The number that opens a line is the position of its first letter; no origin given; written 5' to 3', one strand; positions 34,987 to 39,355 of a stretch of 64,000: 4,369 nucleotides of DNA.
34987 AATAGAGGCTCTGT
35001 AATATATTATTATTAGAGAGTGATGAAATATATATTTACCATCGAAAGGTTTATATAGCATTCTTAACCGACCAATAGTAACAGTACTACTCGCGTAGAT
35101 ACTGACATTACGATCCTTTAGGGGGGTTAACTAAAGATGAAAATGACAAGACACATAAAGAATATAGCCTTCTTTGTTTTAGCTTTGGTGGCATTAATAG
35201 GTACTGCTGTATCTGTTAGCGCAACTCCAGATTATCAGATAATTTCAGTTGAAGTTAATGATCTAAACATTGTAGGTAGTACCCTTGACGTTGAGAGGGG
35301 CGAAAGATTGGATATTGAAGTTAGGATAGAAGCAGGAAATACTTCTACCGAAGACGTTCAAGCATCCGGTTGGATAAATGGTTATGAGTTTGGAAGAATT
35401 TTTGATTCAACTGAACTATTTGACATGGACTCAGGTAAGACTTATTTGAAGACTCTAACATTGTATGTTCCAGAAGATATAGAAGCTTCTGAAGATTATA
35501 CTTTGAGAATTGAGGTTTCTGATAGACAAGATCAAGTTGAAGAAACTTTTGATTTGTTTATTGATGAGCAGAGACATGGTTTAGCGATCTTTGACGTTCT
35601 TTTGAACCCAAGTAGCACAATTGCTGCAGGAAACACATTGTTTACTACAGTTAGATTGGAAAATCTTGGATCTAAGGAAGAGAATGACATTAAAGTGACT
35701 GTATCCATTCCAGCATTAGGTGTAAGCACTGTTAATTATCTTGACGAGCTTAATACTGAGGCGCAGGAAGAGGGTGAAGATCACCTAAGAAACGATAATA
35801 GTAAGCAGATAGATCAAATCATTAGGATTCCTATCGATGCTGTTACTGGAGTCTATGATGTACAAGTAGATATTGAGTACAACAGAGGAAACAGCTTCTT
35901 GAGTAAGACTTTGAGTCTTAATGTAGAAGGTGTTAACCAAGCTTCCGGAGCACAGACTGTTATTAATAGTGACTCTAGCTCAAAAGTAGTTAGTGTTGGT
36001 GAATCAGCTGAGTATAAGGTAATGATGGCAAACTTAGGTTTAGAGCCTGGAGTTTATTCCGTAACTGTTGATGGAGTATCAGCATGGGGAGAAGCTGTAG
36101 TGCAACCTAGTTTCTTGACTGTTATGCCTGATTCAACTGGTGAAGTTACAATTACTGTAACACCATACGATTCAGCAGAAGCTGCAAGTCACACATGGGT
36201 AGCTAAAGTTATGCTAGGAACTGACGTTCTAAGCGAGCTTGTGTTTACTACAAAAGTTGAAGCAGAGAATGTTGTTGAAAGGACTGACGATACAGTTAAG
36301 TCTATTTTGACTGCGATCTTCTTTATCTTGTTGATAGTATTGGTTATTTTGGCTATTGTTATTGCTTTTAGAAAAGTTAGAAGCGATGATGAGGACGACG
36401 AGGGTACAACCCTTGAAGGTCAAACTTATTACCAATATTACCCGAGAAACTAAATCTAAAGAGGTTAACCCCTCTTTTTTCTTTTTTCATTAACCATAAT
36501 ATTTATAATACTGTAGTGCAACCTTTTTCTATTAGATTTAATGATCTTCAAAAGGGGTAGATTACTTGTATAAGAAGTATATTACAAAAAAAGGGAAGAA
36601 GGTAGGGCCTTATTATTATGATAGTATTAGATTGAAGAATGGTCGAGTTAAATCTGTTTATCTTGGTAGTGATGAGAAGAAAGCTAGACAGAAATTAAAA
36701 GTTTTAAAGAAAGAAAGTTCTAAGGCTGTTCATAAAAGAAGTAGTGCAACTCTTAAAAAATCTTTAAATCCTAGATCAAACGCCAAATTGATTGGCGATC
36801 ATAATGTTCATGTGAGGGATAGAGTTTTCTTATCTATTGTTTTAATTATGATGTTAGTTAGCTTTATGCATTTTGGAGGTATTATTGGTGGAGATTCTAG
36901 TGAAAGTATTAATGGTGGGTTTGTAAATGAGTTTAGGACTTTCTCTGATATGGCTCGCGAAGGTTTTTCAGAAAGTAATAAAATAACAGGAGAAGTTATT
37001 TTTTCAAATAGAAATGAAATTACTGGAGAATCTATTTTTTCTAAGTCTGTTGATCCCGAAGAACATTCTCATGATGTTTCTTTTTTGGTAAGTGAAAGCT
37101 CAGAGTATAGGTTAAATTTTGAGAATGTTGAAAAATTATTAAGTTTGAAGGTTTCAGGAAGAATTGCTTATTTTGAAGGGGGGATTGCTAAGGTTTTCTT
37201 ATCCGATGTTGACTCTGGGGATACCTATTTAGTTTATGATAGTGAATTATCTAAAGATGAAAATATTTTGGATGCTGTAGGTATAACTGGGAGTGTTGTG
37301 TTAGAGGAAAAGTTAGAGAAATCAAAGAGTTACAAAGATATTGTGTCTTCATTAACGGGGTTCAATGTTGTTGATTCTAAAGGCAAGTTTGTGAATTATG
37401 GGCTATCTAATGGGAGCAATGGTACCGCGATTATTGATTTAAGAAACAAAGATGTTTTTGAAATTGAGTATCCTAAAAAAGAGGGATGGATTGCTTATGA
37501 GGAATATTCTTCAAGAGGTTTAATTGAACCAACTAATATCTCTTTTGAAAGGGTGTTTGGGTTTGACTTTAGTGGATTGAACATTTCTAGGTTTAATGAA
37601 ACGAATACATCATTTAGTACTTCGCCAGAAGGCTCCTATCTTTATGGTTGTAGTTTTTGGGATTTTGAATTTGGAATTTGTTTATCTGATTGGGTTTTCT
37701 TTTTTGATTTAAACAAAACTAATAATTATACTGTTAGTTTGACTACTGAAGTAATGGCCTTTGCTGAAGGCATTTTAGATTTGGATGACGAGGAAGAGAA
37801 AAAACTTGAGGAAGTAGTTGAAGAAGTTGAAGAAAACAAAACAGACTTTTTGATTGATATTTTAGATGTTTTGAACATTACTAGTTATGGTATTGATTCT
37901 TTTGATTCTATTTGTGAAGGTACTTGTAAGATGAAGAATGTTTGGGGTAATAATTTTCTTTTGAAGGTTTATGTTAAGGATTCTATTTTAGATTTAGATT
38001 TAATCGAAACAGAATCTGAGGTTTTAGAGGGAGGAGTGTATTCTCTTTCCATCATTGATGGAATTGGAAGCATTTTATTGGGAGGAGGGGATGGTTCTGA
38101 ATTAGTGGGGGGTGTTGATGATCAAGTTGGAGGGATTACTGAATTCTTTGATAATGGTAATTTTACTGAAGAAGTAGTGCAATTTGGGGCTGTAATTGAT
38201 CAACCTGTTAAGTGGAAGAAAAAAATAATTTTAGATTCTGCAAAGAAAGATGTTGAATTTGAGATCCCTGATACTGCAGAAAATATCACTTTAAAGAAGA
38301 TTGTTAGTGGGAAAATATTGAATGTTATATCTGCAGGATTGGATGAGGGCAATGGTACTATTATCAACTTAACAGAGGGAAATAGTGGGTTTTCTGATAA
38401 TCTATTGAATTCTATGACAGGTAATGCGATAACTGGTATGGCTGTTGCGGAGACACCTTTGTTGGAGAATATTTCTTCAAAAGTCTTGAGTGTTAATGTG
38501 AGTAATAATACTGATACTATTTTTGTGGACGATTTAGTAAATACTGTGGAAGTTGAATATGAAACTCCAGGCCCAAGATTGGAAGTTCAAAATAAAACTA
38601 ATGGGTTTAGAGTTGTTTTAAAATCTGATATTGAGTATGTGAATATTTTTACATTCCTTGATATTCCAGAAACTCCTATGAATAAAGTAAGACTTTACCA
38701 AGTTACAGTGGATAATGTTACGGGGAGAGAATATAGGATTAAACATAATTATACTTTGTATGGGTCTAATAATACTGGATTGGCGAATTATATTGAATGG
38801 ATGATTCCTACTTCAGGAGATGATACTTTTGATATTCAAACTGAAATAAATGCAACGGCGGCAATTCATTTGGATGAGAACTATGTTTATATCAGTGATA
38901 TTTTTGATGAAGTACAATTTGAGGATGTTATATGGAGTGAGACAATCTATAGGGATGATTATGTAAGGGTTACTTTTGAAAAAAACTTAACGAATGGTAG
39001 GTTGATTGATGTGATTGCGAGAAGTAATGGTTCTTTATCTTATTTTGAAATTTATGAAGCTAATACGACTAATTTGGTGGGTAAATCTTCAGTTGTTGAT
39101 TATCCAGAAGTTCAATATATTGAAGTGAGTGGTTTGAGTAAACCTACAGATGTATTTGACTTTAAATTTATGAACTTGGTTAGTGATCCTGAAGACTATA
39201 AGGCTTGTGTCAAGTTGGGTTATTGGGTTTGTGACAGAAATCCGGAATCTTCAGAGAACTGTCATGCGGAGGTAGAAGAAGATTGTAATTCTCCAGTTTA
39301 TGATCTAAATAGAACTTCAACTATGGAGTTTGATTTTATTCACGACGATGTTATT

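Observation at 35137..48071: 13-kb cell-surface gene cluster: giant LamG protein plus paralogous TM-anchored beta-sandwich proteins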

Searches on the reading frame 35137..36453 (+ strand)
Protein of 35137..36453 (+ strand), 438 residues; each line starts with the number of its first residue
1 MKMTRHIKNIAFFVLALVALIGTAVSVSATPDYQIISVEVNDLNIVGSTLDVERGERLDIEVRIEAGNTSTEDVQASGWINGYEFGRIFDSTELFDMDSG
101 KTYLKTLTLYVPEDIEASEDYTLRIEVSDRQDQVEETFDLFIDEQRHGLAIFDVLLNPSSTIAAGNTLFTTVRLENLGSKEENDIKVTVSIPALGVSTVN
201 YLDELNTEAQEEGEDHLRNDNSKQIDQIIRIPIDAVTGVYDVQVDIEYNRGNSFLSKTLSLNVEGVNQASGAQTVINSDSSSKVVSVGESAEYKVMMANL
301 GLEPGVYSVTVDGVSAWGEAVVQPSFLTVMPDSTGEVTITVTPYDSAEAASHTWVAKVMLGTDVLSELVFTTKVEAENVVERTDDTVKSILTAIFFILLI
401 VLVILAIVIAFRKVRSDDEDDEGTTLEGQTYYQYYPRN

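Call 5: search_protein_families(library=pfam, proteins=[window:35137-36453:+], max_evalue=0.1)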
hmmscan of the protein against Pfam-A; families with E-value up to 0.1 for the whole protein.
window:35137-36453:+ (438 aa): 10 families
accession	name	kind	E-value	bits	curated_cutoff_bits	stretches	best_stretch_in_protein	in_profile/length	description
PF10633.15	NPCBM_assoc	-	1.1e-07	32.4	24.4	0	288-353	4-70/78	NPCBM-associated, NEW3 domain of alpha-galactosidase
PF11614.14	FixG_C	-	0.00022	21.8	25.6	0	292-353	34-96/119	IG-like fold at C-terminal of FixG, putative oxidoreductase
PF15418.12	DUF4625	-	0.0004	21.1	27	1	215-253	83-121/131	Domain of unknown function (DUF4625)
PF13364.12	BetaGal_ABD2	-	0.0041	18.3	23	1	51-128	44-107/112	Beta-galactosidase second all-beta domain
PF23619.1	Ig_VWA7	-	0.02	15.5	27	0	94-138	51-95/104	VWA7 Ig-like domain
PF13473.12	Cupredoxin_1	-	0.021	15.3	27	0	16-63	3-50/104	Cupredoxin-like domain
PF15102.11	TMEM154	-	0.036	14.3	30.3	1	376-431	50-109/153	TMEM154 protein family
PF22544.2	HYDIN_VesB_CFA65-like_Ig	-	0.04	14.6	25.5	0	285-344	15-73/100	HYDIN/CFA65/VesB-like, Ig-like domain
PF21965.2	SAMP2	-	0.064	14.1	27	0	281-329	11-59/63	Small archaeal modifier protein 2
PF06653.16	Claudin_3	-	0.075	13.4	28.7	0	322-411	24-116/163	Tight junction protein, Claudin-like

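Call 6: search_protein_families(library=ncbifam, proteins=[window:35137-36453:+], max_evalue=0.1)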
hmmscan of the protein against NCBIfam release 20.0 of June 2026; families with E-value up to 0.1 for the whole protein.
window:35137-36453:+ (438 aa): 4 families
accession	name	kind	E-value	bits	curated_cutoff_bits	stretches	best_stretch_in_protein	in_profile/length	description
NF033506.0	PACE-CTERM-PROT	exception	1.6e-14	53.6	110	1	92-414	294-625/627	putative S-layer protein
NF045849.1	ICE_MMCAP2_0565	equivalog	1.7e-05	24.4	40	1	379-420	5-47/80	Mbov_0395 family pilin-like conjugal transfer protein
TIGR04433.1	UrcA_uranyl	subfamily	0.009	16.1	25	1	10-45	2-37/92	UrcA family protein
TIGR03927.1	T7SS_EssA_Firm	equivalog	0.068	13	32.45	1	378-415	115-150/151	type VII secretion protein EssA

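Call 22: search_solved_structures(query=window:35137-36453:+, max_evalue=1)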
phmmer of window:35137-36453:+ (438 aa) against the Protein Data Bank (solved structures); distinct sequences matched with E-value up to 1: 2.
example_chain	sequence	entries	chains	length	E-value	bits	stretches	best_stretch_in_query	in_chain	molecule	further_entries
6jhj_A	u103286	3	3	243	0.78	12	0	189-245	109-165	LamCAT | laminarinase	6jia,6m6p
5jbr_A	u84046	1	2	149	0.93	11.7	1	288-335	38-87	Uncharacterized protein Bcav_2135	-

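Call 31: find_homologous_proteins(query=window:35137-36453:+, max_evalue=0.001)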
Query window:35137-36453:+ (438 aa): 85 proteins with E <= 0.001 among 8000 candidates.
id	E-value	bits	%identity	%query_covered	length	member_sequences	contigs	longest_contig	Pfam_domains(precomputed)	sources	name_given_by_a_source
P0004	4.9e-247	838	89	100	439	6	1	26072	PF11614.15,PF23619.2,PF10633.16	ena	-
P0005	2.8e-218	743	81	100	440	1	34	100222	PF11614.15,PF14524.13,PF23619.2,PF10633.16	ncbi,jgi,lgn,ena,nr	ncbi:hypothetical protein HOB91_00105 [Candidatus Woesearchaeota archaeon]|jgi:uncharacterized membr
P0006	1.3e-217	741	81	100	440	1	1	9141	PF11614.15,PF14524.13,PF23619.2,PF10633.16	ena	-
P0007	1.3e-217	741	80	100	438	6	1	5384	PF23619.2,PF10633.16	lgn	-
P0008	8.8e-217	738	81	100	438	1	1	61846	PF11614.15,PF14524.13,PF23619.2,PF10633.16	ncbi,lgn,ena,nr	ncbi:hypothetical protein HOM13_01480 [Candidatus Woesearchaeota archaeon]|nr:hypothetical protein [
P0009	2.4e-202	690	74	100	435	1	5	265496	PF11614.15,PF14524.13,PF10633.16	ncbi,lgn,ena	-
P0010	2.0e-174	598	66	100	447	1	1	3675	PF10633.16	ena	-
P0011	1.7e-172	592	66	100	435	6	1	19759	PF11614.15,PF10633.16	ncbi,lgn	-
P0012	2.7e-172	591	64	100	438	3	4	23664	PF11614.15,PF10633.16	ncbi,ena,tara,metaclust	tara:strand:- start:3611 stop:4927 length:1317 start_codon:yes stop_codon:yes gene_type:complete|met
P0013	4.3e-171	587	64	100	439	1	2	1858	PF11614.15,PF10633.16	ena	-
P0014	4.4e-168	578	62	100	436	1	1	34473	PF11614.15,PF10633.16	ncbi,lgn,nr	ncbi:MAG: hypothetical protein Q8Q42_03995 [Nanoarchaeota archaeon]|nr:hypothetical protein [Nanoarc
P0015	9.4e-168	576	63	100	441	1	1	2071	PF11614.15,PF10633.16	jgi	jgi:uncharacterized membrane protein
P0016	1.5e-163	563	61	99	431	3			PF11614.15,PF10633.16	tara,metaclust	tara:strand:+ start:3603 stop:4898 length:1296 start_codon:yes stop_codon:yes gene_type:complete|met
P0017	1.6e-163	563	61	100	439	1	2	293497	PF11614.15,PF15418.13,PF16116.11,PF10633.16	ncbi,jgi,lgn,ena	-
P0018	2.9e-160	552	59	99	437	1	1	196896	PF11614.15,PF10633.16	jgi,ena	jgi:uncharacterized membrane protein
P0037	4.9e-109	383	46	100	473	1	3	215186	PF10633.16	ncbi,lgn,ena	-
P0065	6.3e-47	179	32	95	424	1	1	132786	PF11614.15,PF15418.13,PF10633.16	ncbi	ncbi:MAG: hypothetical protein V1735_03395 [Nanoarchaeota archaeon]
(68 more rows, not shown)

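Call 32: find_encoding_contigs(protein=P0037, flank=10000, max_places=1)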
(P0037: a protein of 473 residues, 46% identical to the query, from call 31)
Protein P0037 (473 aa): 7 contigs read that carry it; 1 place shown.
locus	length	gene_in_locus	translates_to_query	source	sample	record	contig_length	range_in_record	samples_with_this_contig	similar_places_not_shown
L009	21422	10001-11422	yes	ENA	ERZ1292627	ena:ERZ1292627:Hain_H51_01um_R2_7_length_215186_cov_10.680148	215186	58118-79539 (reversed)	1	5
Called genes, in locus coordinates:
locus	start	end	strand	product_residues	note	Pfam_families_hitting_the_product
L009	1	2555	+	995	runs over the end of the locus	PF01139:RtcB, PF14890:Intein_splicing, PF01139:RtcB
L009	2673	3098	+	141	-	PF01951:Archease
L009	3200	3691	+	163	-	-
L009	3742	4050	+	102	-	-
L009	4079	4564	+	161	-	-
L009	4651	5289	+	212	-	PF00025:Arf (faint), PF03193:RsgA_GTPase (faint), PF00009:GTP_EFTU (weak), PF00735:Septin (weak), PF01926:MMR_HSR1, PF02421:FeoB_N (weak), PF08477:Roc (faint)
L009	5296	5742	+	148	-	PF09846:OapB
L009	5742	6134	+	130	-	PF09845:OapC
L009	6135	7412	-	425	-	-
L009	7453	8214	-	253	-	-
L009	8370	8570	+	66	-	-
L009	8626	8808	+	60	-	-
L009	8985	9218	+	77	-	-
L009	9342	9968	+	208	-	-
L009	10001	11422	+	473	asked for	PF10633:NPCBM_assoc (faint)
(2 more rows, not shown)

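Call 33: find_encoding_contigs(protein=P0065, flank=10000, max_places=1)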
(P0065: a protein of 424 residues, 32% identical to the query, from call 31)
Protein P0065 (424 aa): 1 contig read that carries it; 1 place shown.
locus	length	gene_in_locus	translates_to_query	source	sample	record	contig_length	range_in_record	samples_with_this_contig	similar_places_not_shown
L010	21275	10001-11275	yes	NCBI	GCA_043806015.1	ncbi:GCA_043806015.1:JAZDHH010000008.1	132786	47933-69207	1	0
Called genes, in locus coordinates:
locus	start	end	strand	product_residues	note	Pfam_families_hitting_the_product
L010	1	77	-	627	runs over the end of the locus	PF02384:N6_Mtase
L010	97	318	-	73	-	PF09723:Zn_ribbon_8 (weak)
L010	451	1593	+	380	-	PF01609:DDE_Tnp_1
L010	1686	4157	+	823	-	-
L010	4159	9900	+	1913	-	PF00801:PKD, PF18911:PKD_4, PF18911:PKD_4, PF00801:PKD, PF18911:PKD_4, PF18911:PKD_4, PF18911:PKD_4, PF18911:PKD_4, +21 more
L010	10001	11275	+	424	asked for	PF10633:NPCBM_assoc (faint), PF15418:DUF4625 (faint), PF11614:FixG_C (faint)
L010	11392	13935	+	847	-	PF11614:FixG_C (faint), PF19912:DUF6385 (faint), PF22067:Cep192_D3 (faint), PF22544:HYDIN_VesB_CFA65-like_Ig (faint), PF17892:Cadherin_5 (weak), PF17963:Big_9 (weak)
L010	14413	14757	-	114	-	PF02643:DUF192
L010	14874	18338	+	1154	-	-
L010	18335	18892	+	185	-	-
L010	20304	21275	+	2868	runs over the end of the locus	PF05345:He_PIG, PF05345:He_PIG, PF17803:Cadherin_4, PF17963:Big_9, PF05048:NosD, PF13229:Beta_helix, PF05345:He_PIG, PF13229:Beta_helix, +20 more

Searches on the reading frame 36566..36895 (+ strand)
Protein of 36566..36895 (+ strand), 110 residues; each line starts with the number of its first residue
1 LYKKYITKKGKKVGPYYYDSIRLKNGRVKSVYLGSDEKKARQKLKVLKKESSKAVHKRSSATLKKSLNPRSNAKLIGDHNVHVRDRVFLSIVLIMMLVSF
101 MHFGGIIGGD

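Call 100: search_protein_families(library=pfam, proteins=[window:36566-36895:+], max_evalue=1)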
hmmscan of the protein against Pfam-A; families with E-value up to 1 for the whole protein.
window:36566-36895:+ (110 aa): 2 families
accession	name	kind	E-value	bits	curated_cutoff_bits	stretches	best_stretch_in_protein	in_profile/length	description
PF07913.16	DUF1678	-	0.013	15.8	25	1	4-60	33-91/196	Protein of unknown function (DUF1678)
PF02470.25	MlaD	-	0.057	14.1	25.1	1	26-65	29-67/81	MlaD protein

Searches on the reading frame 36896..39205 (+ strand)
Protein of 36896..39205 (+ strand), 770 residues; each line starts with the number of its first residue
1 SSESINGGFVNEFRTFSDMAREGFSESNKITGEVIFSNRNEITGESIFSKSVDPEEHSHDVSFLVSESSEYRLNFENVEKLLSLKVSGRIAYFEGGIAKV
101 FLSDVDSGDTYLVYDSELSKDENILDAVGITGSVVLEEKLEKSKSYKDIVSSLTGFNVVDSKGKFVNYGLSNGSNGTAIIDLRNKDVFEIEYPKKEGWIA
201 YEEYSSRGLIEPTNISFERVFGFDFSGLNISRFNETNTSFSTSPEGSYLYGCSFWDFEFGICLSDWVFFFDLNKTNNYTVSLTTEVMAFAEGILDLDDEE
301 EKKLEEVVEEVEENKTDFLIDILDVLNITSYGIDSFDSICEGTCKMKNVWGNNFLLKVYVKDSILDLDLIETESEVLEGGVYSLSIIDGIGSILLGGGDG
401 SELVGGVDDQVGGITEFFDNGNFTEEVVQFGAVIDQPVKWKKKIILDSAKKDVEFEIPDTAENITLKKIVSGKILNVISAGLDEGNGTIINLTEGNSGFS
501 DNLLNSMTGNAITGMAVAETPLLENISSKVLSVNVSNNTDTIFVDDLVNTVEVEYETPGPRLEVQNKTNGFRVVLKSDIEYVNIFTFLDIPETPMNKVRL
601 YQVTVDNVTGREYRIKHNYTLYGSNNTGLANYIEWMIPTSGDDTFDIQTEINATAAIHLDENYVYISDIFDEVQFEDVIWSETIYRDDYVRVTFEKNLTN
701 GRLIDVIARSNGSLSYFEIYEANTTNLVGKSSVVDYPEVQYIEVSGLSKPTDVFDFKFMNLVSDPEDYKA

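Call 100: search_protein_families(library=pfam, proteins=[window:36896-39205:+], max_evalue=1)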
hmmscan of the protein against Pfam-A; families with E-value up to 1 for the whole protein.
window:36896-39205:+ (770 aa): 1 family
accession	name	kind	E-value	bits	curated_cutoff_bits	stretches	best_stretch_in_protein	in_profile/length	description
PF23164.1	UBL_AVO1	-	0.11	12.8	27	1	340-368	35-63/91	AVO1 ubiquitin-like domain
